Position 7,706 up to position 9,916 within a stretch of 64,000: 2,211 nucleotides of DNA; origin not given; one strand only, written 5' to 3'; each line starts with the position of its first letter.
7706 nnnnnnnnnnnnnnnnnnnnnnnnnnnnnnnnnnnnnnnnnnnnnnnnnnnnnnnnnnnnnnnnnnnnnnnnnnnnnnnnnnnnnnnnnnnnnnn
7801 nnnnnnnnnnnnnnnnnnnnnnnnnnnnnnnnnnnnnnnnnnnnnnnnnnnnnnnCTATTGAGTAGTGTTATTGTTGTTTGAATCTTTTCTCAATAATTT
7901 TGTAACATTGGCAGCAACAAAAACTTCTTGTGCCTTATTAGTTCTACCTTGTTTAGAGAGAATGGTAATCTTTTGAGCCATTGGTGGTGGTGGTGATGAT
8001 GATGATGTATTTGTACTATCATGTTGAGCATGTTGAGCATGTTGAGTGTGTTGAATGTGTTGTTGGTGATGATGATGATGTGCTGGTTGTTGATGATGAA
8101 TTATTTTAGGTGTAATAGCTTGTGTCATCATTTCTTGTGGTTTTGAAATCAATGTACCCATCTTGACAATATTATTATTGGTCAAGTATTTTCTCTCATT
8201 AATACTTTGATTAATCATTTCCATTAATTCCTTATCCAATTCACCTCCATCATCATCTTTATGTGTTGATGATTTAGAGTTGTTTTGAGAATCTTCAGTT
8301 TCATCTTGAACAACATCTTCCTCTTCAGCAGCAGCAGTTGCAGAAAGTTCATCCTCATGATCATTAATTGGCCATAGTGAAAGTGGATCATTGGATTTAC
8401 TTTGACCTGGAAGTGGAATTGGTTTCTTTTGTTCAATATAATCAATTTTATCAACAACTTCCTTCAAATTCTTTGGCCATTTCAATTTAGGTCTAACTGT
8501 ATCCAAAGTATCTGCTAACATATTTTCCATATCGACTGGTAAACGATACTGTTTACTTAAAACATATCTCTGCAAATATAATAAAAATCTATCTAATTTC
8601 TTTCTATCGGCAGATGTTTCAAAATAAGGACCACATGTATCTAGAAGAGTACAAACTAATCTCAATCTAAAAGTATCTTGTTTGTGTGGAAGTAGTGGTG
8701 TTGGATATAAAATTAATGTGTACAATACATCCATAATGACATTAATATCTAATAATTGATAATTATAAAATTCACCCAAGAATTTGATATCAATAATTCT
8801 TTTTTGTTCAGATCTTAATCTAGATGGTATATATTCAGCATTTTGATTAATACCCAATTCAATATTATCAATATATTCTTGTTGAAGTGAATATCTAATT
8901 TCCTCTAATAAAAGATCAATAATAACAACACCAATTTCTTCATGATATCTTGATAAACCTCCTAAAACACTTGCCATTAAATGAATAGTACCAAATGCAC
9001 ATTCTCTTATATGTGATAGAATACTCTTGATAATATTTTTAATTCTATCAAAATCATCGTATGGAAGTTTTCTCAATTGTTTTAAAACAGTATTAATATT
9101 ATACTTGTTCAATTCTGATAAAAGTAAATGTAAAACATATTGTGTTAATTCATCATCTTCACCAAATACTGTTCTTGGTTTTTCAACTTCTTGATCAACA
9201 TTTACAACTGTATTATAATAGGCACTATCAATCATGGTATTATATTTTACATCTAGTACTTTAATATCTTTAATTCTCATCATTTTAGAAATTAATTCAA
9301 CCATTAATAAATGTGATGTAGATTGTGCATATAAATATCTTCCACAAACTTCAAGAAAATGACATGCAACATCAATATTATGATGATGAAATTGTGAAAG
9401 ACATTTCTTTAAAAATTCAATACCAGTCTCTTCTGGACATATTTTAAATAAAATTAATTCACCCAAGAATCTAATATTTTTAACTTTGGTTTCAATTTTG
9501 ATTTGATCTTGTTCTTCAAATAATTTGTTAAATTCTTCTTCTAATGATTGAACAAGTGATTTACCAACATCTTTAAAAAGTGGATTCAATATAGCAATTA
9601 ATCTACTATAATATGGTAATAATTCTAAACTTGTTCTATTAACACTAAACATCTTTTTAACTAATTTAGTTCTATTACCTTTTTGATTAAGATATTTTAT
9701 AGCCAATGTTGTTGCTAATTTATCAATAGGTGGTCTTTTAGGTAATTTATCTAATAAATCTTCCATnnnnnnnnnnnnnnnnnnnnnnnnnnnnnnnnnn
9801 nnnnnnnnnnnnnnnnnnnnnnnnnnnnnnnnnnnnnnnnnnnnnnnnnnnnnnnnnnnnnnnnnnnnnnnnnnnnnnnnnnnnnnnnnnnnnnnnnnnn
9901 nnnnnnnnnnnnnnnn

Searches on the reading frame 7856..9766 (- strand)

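Call 15: search_protein_families(library=pfam, max_evalue=0.00001, proteins=[window:7856-9766:-])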
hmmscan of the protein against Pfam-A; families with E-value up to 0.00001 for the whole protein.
window:7856-9766:- (636 aa): 1 family
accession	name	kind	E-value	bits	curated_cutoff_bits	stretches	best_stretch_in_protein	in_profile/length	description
PF02854.25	MIF4G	-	1.3e-57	195.3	30.8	2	211-427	3-203/203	MIF4G domain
